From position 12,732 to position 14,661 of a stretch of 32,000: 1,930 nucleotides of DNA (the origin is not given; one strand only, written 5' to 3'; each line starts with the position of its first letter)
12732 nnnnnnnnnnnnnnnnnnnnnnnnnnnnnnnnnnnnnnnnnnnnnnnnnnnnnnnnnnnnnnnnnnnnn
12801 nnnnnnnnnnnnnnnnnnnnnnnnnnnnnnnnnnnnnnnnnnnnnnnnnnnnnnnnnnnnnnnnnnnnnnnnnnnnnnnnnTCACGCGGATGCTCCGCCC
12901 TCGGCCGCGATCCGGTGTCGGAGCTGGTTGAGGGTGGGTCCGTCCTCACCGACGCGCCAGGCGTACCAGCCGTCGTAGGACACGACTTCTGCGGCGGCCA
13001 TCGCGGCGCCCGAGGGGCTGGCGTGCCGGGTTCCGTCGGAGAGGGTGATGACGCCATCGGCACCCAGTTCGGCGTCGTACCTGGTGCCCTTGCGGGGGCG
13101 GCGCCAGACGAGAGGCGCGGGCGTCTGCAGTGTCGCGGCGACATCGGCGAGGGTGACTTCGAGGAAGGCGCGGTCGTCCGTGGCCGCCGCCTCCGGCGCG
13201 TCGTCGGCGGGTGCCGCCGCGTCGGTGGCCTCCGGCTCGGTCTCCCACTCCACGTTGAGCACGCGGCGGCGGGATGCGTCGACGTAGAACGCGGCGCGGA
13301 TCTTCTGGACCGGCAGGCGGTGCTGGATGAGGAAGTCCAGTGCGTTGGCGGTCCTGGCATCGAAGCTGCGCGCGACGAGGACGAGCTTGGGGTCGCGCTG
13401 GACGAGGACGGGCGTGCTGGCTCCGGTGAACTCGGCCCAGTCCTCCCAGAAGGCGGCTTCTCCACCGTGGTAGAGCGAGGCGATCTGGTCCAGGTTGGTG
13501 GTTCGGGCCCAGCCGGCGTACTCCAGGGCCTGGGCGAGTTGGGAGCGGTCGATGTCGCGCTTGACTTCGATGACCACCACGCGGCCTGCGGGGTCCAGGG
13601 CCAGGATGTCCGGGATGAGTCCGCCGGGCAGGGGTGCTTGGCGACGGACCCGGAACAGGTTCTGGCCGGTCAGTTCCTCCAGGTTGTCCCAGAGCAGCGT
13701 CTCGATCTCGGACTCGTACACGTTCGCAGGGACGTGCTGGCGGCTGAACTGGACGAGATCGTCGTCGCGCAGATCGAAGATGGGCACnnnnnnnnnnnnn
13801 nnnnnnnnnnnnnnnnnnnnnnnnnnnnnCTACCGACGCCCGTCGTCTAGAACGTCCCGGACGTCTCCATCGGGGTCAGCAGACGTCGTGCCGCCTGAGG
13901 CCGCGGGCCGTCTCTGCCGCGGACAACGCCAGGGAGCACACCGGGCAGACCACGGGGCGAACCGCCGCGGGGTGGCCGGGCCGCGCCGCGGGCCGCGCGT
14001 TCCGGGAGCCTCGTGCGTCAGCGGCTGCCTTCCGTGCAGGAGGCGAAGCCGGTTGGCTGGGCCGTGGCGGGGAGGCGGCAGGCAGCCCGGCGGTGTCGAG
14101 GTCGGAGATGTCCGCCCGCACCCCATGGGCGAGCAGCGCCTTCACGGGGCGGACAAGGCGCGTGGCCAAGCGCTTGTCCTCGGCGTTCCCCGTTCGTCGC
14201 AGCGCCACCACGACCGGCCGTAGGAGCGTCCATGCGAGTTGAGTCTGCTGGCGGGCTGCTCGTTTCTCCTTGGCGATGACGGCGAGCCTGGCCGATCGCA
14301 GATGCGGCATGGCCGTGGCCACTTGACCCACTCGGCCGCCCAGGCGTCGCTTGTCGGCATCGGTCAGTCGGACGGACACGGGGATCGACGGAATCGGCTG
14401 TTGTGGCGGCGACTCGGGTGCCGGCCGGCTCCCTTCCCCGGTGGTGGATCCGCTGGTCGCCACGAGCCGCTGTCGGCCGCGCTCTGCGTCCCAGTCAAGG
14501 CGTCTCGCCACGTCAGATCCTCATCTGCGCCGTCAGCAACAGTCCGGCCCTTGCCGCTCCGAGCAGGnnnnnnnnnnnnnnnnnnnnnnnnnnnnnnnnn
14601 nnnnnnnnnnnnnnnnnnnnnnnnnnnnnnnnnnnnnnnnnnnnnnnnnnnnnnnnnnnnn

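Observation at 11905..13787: Translationally coupled NucS-like nuclease-RAMA fusion plus FRG-domain protein: candidate undescribed defence pair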

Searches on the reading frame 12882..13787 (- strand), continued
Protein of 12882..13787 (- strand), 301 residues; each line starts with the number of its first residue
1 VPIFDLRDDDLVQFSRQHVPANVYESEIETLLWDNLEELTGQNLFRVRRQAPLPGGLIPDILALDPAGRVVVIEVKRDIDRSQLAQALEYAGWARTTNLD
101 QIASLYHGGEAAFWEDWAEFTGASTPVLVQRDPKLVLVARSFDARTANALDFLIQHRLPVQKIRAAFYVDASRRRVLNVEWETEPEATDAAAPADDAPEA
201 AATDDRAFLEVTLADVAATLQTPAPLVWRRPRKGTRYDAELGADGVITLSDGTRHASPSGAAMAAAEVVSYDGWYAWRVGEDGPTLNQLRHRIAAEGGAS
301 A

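Call 62: fold_search(model_id=the predicted structure, library=pdb)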
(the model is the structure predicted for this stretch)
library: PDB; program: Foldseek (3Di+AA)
matches with E <= 10: 463; with E <= 0.001: 4
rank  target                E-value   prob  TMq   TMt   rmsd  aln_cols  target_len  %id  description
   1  2vld_A                1.6e-04  1.00  0.28  0.37  15.6       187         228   16  crystal structure of a repair endonuclease from Pyrococcus abyssi (released 2009-05-19)
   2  2vld_B                1.7e-04  1.00  0.28  0.36  14.5       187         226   14  crystal structure of a repair endonuclease from Pyrococcus abyssi (released 2009-05-19)
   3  5gke_A                1.7e-04  1.00  0.28  0.35  15.0       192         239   17  Structure of EndoMS-dsDNA1 complex (released 2016-11-02)
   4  5gkj_B                3.0e-04  1.00  0.28  0.36  12.4       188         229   16  Structure of EndoMS in apo form (released 2016-11-02)
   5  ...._A                2.2e-03  1.00  0.24  0.71   3.1        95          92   22  Crystal structure of the MPND-DNA complex (released 2023-02-15)
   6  5gkj_A                7.5e-03  0.98  0.24  0.32  14.9       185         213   16  Structure of EndoMS in apo form (released 2016-11-02)
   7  8ps5_A                7.5e-03  0.97  0.25  0.20   7.2       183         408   15  Escherichia coli SduA complex bound to DNA (released 2025-01-22)
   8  4dap                  3.9e-02  0.87  0.29  0.36   7.4       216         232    9  The structure of Escherichia coli SfsA (released 2013-08-14)
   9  6ppr_A                2.4e-01  0.18  0.17  0.07  14.8       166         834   15  Cryo-EM structure of AdnA(D934A)-AdnB(D1014A) in complex with AMPPNP and DNA (released 2019-11-20)
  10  4qbn_A                2.7e-01  0.33  0.17  0.46  10.3       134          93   19  VRR_NUC domain (released 2014-09-10)
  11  7tcb_C                2.7e-01  0.16  0.19  0.28  17.4       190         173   11  Crystal Structure of the YaeQ Family Protein VPA0551 from Vibrio parahaemolyticus (released 2022-01-05)
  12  8rr3_E                2.7e-01  0.04  0.12  0.08  20.9       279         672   10  Human mitochondrial RNase Z complex with ELAC2-D550N catalytic mutant and tRNA-Gln precursor (Composite model) (released 2025-01-08)
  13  6ut7_G                2.9e-01  0.72  0.20  0.15   4.9       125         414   15  Fitted model for the tetradecameric assembly of Thermococcus gammatolerans McrB AAA+ hexamers with bound McrC (released 2020-10-21)
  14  7tcb_B                2.9e-01  0.13  0.18  0.27  17.4       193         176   11  Crystal Structure of the YaeQ Family Protein VPA0551 from Vibrio parahaemolyticus (released 2022-01-05)
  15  3dnx                  3.1e-01  0.38  0.20  0.36   7.8       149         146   14  SPO1766 protein of unknown function from Silicibacter pomeroyi. (released 2008-09-02)
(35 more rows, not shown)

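Call 63: find_encoding_contigs(protein=P0004, flank=6000, max_places=2)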
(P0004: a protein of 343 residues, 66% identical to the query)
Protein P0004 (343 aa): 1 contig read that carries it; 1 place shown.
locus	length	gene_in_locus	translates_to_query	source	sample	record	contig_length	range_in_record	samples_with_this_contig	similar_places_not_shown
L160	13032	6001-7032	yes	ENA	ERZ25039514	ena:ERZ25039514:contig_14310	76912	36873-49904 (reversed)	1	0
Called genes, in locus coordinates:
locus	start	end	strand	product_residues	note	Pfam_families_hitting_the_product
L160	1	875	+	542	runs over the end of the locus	PF02384:N6_Mtase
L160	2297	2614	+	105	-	-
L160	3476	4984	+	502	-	PF22679:T1R_D3-like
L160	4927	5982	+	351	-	-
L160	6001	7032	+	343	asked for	PF18755:RAMA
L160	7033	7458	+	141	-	-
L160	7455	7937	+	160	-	-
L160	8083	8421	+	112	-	PF19607:DUF6112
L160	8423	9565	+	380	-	-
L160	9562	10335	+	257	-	-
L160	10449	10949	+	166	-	-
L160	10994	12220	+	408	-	-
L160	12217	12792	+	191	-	PF00772:DnaB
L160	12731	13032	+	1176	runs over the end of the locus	PF00772:DnaB (weak), PF02534:T4SS-DNA_transf, PF10412:TrwB_AAD_bind, PF12696:TraG-D_C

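Call 64: find_encoding_contigs(protein=P0009, flank=6000, max_places=2)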
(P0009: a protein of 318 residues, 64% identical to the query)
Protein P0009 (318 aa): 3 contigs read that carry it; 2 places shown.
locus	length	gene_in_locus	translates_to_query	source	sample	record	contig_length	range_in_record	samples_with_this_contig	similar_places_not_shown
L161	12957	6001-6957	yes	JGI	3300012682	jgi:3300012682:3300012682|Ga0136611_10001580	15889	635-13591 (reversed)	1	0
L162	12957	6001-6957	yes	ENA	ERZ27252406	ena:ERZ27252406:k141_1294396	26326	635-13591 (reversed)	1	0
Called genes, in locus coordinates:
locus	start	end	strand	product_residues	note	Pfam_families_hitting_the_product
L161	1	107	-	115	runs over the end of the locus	-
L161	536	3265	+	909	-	PF00270:DEAD, PF04851:ResIII, PF18766:SWI2_SNF2, PF08463:EcoEI_R_C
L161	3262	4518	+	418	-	PF01420:Methylase_S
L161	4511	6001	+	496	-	PF12161:HsdM_N, PF02384:N6_Mtase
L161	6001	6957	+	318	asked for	PF18755:RAMA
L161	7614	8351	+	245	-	PF03372:Exo_endo_phos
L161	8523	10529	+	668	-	-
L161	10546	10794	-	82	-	-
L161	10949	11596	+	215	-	PF11716:MDMPI_N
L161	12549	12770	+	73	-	-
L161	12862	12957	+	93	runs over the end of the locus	-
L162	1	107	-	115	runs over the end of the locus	-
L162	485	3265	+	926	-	PF04851:ResIII, PF00270:DEAD, PF18766:SWI2_SNF2, PF08463:EcoEI_R_C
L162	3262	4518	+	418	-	PF01420:Methylase_S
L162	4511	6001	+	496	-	PF12161:HsdM_N, PF02384:N6_Mtase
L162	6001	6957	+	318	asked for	PF18755:RAMA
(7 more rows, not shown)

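Call 73: search_solved_structures(query=A1, max_evalue=10, show_alignments=3)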
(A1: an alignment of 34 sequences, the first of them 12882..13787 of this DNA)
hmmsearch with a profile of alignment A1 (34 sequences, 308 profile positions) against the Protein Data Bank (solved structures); distinct sequences matched with E-value up to 10: 3.
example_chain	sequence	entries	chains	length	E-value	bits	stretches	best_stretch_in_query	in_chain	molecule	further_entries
2vld_A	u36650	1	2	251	0.016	17.5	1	25-86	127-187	Endonuclease NucS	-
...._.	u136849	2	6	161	0.056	15.7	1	205-293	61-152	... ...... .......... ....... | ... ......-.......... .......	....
3le2_A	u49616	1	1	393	0.31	13.3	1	231-277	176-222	Serpin-ZX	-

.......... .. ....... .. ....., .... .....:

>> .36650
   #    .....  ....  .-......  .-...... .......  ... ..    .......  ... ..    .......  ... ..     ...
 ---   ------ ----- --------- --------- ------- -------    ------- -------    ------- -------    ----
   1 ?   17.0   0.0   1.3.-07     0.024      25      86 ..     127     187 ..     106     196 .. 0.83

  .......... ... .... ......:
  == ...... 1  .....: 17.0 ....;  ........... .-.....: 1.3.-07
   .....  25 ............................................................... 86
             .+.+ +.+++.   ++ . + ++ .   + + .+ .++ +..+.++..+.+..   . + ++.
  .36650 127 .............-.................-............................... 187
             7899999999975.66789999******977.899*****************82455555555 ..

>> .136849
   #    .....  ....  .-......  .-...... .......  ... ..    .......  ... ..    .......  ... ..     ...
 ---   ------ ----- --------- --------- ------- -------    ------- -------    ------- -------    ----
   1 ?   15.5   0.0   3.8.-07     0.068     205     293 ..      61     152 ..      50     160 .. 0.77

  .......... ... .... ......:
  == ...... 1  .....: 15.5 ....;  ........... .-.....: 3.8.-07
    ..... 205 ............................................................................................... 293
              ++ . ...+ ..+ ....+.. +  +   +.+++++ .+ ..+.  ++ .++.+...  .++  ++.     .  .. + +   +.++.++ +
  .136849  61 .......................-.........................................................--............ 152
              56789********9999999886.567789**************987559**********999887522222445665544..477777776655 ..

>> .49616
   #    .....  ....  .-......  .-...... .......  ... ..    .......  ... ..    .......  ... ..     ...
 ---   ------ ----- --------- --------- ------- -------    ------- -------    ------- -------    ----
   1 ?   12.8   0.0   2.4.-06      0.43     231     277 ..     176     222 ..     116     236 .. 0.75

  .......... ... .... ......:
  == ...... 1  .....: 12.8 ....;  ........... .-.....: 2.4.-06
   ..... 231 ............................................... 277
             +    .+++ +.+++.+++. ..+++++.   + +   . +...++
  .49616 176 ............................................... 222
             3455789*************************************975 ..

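Call 78: search_protein_families(library=phrogs, proteins=[window:12882-13787:-], max_evalue=0.001)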
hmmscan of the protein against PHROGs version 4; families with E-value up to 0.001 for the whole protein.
window:12882-13787:- (301 aa): 0 families

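Call 87: search_protein_families(library=pfam, proteins=[L061:7980-9791:+, L062:7980-9287:+, L064:7962-9026:+, L057:361-1446:+, L055:7986-8711:+, L054:7902-8657:+, L065:7974-8738:+, L043:11717-12796:-], max_evalue=0.01)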
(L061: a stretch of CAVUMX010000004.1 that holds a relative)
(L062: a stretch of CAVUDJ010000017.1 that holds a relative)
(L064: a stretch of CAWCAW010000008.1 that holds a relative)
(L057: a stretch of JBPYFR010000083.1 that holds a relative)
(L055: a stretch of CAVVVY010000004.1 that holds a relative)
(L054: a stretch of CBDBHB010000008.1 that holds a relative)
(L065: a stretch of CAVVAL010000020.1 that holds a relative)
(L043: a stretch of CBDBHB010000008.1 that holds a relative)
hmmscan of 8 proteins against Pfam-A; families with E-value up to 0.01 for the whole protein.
L061:7980-9791:+ (604 aa): 1 family
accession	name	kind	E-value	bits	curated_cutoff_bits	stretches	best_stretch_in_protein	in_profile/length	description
PF13376.11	OmdA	-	0.0054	17.1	25.6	1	186-215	3-32/60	Bacteriocin-protection, YdeI or OmpD-Associated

L062:7980-9287:+ (436 aa): 1 family
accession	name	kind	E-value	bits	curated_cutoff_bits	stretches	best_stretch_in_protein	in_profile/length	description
PF13376.11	OmdA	-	0.0018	18.6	25.6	1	185-215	2-32/60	Bacteriocin-protection, YdeI or OmpD-Associated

L064:7962-9026:+ (355 aa): 3 families
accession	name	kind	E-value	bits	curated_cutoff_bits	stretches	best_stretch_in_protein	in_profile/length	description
PF14088.11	DUF4268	-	1.8e-21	77.1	27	1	216-352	1-138/140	Domain of unknown function (DUF4268)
PF08774.17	VRR_NUC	-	0.0078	16.7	23.8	0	65-99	58-95/116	VRR-NUC domain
PF01939.22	NucS_C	-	0.009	16.4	24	0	38-95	2-58/124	Endonuclease NucS C-terminal domain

L057:361-1446:+ (362 aa): 3 families
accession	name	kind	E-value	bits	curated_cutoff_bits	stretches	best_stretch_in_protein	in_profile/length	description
PF14088.11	DUF4268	-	1.5e-20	74.1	27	1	220-353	2-136/140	Domain of unknown function (DUF4268)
PF08774.17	VRR_NUC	-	0.00074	20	23.8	1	49-99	38-95/116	VRR-NUC domain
PF01870.24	Hjc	-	0.0014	19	21.1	1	38-97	3-61/93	Archaeal holliday junction resolvase (hjc)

L055:7986-8711:+ (242 aa): 0 families

L054:7902-8657:+ (252 aa): 0 families

L065:7974-8738:+ (255 aa): 1 family
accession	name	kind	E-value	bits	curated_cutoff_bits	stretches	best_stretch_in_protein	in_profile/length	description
PF13376.11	OmdA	-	0.0016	18.8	25.6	1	168-198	2-32/60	Bacteriocin-protection, YdeI or OmpD-Associated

L043:11717-12796:- (360 aa): 1 family
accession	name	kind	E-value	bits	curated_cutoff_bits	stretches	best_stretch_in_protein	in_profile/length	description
PF01939.22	NucS_C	-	0.00024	21.5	24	1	28-95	2-66/124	Endonuclease NucS C-terminal domain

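Call 96: search_protein_families(library=pfam, proteins=[L045:7006-7995:+, L028:3134-4111:+, L041:5003-7987:+], max_evalue=0.001)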
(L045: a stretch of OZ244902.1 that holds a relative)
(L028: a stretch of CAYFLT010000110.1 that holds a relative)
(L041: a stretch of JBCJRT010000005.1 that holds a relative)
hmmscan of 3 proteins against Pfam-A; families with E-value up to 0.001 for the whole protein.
L045:7006-7995:+ (330 aa): 0 families

L028:3134-4111:+ (326 aa): 0 families

L041:5003-7987:+ (995 aa): 3 families
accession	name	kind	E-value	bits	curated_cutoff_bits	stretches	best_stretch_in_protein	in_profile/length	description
PF19778.5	RE_endonuc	-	7.7e-36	122.6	23.4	1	879-985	1-106/108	Endonuclease domain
PF04851.21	ResIII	-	1.1e-12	48.6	22.5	1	91-253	24-161/164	Type III restriction enzyme, res subunit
PF00270.35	DEAD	-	5.5e-09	36.4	26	1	90-254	14-160/167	DEAD/DEAH box helicase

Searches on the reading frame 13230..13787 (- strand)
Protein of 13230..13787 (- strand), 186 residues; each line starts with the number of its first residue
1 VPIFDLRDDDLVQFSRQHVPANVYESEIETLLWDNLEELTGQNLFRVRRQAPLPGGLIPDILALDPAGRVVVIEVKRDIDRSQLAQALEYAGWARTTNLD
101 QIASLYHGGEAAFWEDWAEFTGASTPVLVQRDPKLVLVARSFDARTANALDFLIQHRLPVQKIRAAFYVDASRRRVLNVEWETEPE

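Call 9: search_protein_families(library=pfam, proteins=[window:13230-13787:-], max_evalue=10)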
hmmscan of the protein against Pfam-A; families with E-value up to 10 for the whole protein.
seq(186 aa): 3 families
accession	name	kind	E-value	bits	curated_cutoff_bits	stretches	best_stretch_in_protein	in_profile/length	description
PF01939.22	NucS_C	-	0.018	15.5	24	1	25-79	2-55/124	Endonuclease NucS C-terminal domain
PF06319.18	MmcB-like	-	0.099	12.8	22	1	37-81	22-66/148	DNA repair protein MmcB-like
PF04313.20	HSDR_N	-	0.19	12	25.1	1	41-108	108-184/198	Type I restriction enzyme R protein N terminus (HSDR_N)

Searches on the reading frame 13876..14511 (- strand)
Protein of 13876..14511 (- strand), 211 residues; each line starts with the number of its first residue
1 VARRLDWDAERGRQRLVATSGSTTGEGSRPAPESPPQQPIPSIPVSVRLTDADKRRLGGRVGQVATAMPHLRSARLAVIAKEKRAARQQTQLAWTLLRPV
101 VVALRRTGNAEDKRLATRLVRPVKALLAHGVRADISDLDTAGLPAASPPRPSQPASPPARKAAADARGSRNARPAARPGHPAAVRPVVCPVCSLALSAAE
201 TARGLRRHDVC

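Call 6: search_protein_families(library=pfam, proteins=[window:13876-14511:-], max_evalue=0.01)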
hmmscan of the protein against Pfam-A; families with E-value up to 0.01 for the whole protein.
window:13876-14511:- (211 aa): 1 family
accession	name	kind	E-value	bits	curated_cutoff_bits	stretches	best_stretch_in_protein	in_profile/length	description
PF17554.7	DUF5466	-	0.00081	20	25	0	95-119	3-27/57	Family of unknown function (DUF5466)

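Call 7: search_protein_families(library=padloc, proteins=[window:13876-14511:-], max_evalue=0.01)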
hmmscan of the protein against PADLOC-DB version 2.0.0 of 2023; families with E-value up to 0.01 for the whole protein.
window:13876-14511:- (211 aa): 0 families

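Call 8: search_protein_families(library=ncbifam, proteins=[window:13876-14511:-], max_evalue=1)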
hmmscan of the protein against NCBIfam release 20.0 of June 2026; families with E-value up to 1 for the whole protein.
window:13876-14511:- (211 aa): 0 families

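Call 78: search_protein_families(library=phrogs, proteins=[window:13876-14511:-], max_evalue=0.001)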
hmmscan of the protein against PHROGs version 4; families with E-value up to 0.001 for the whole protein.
window:13876-14511:- (211 aa): 0 families
